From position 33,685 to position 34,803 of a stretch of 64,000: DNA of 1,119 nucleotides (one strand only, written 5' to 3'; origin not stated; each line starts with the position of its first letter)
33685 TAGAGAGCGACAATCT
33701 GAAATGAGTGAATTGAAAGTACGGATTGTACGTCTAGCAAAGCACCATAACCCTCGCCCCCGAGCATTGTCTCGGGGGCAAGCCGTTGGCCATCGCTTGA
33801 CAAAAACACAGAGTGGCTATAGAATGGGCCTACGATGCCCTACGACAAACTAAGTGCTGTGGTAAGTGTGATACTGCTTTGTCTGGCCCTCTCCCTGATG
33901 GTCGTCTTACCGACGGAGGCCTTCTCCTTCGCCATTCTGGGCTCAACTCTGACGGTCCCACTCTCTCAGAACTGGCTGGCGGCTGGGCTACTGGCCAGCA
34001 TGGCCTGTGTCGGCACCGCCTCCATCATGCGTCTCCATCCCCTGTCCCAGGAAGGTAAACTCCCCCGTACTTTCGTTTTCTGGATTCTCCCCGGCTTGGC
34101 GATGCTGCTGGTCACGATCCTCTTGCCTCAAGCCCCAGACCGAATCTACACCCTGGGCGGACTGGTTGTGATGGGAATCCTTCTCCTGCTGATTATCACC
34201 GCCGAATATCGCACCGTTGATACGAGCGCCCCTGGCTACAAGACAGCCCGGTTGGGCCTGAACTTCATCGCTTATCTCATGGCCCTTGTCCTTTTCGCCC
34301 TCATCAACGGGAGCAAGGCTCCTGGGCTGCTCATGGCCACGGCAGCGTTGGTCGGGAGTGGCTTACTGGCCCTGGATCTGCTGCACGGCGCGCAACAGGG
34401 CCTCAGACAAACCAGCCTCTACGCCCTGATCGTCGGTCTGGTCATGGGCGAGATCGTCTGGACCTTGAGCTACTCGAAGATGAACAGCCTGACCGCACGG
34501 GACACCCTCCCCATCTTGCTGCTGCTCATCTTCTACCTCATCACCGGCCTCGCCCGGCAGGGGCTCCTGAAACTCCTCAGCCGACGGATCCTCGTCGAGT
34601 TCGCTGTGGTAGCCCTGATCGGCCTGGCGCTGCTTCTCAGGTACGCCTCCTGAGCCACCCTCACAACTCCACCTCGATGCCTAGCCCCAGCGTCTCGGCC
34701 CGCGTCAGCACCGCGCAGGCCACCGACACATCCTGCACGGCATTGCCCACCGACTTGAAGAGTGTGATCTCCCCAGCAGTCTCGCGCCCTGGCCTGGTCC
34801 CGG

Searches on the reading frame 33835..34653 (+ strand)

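Call 11: search_protein_families(library=pfam, proteins=[window:33835-34653:+], max_evalue=0.0001)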
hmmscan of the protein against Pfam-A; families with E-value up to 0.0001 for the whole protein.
window:33835-34653:+ (272 aa): 1 family
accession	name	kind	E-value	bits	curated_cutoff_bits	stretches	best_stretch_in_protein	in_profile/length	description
PF18900.5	DUF5656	-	1.1e-47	162.9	23.3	1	30-266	6-238/242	Protein of unknown function (DUF5656)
